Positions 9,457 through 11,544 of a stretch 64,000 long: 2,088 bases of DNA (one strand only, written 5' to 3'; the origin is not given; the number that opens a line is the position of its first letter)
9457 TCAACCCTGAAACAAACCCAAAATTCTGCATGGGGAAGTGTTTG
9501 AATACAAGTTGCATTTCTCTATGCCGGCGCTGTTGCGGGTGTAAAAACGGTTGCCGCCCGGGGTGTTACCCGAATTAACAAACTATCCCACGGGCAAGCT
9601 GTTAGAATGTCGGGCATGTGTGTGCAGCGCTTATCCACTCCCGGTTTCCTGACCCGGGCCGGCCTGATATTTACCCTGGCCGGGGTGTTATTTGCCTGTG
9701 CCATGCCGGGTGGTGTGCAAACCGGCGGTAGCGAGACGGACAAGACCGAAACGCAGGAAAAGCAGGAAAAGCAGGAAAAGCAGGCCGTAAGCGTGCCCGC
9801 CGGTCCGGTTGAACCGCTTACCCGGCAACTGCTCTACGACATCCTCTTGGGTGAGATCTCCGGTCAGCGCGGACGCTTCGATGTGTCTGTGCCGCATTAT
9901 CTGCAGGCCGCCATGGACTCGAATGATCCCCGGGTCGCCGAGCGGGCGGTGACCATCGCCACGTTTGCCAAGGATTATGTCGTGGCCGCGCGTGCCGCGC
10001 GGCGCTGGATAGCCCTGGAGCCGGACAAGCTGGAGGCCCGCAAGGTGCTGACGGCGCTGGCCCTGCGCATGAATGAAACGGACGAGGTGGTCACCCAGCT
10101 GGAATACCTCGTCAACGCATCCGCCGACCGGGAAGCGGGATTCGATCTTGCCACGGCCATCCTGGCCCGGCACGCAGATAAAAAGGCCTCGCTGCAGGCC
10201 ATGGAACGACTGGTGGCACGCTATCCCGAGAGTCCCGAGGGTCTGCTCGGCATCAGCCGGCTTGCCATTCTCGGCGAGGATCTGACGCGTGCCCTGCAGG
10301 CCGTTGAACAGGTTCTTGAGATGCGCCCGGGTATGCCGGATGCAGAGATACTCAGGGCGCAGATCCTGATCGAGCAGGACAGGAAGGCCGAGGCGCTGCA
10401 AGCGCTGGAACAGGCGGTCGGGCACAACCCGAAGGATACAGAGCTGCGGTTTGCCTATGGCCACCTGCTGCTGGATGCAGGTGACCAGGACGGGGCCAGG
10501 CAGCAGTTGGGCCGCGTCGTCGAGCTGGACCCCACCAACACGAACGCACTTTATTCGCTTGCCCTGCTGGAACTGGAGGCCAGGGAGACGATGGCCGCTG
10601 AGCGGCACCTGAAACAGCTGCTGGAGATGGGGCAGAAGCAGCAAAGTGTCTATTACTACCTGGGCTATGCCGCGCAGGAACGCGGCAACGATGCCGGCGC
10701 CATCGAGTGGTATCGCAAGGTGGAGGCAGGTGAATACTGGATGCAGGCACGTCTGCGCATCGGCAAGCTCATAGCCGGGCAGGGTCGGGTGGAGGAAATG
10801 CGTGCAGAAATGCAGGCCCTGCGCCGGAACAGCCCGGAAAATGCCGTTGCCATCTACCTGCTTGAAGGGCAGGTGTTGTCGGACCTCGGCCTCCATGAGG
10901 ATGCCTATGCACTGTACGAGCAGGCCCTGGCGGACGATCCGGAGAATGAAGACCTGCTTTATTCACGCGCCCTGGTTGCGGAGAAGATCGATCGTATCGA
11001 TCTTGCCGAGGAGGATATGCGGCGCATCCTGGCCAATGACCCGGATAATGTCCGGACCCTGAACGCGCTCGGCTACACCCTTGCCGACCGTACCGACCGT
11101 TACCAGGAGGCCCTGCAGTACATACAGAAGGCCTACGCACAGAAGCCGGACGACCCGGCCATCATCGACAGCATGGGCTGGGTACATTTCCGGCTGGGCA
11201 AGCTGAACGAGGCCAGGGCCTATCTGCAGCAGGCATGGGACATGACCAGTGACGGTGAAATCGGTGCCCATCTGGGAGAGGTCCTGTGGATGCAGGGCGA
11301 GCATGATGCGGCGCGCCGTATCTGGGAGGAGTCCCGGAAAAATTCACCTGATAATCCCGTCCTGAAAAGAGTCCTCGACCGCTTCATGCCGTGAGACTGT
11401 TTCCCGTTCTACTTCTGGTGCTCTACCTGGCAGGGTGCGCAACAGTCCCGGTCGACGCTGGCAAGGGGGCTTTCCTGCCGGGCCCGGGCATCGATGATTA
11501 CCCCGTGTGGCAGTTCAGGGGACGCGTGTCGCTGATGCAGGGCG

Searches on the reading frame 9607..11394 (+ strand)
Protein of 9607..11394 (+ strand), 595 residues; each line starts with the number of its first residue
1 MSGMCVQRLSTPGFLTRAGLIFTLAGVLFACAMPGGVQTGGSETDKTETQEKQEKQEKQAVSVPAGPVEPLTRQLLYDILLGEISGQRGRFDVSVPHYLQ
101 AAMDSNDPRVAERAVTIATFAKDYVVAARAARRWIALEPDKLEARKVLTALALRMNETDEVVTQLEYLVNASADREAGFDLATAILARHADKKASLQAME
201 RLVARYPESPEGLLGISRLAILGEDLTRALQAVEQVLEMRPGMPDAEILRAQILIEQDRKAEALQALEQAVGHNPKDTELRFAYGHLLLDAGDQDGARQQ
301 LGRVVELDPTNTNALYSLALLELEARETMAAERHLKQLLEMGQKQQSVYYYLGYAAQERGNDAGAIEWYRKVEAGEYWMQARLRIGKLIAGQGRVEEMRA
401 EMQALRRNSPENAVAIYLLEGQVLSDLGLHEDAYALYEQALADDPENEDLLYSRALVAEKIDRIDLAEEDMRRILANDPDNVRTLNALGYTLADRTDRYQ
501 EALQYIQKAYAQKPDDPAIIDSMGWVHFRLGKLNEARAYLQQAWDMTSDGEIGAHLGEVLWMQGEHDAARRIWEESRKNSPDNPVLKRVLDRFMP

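Call 87: search_protein_families(library=pfam, proteins=[window:9607-11394:+], max_evalue=0.00001)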
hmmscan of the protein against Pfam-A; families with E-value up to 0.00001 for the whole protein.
window:9607-11394:+ (595 aa): 19 families
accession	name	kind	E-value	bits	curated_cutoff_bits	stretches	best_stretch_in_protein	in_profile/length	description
PF13432.12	TPR_16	-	5.4e-39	132.6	32.7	3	250-311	3-64/65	Tetratricopeptide repeat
PF14559.12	TPR_19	-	4.5e-30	104.2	25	3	224-280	5-61/68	Tetratricopeptide repeat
PF07719.23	TPR_2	-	9.2e-28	94.5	27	0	416-447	3-34/34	Tetratricopeptide repeat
PF13428.12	TPR_14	-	1.2e-26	90.8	23.5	0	245-286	2-43/44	Tetratricopeptide repeat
PF13431.12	TPR_17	-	3.6e-24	83.4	24.4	0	472-504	3-34/34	Tetratricopeptide repeat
PF13181.12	TPR_8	-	3.7e-23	80.1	25.7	0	416-442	3-29/34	Tetratricopeptide repeat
PF00515.34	TPR_1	-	4.8e-19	67.8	27.8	0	245-277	2-34/34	Tetratricopeptide repeat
PF23914.1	TPR_CcmH_CycH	-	1.6e-18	67.5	42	1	253-346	59-155/158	Cytochrome c-type biogenesis protein H TPR domain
PF13174.12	TPR_6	-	1.9e-17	63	26.3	0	184-209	7-33/33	Tetratricopeptide repeat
PF13371.12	TPR_9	-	1.5e-14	54.2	35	0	220-281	5-66/73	Tetratricopeptide repeat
PF12895.13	ANAPC3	-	1.9e-14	54.2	27.2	0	228-303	7-81/82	Anaphase-promoting complex, cyclosome, subunit 3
PF13414.12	TPR_11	-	4.5e-14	52.3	26.8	0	285-320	1-36/42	TPR repeat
PF13424.12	TPR_12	-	2.4e-13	50.5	30.1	0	469-511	24-73/77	Tetratricopeptide repeat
PF13374.12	TPR_10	-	1.3e-10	41.4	27.5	0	520-546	5-31/42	Tetratricopeptide repeat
PF25062.1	ARM_TT21_N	-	3.3e-10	40.5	40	0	261-356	79-176/222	Tetratricopeptide repeat protein 21 N-terminal ARM repeat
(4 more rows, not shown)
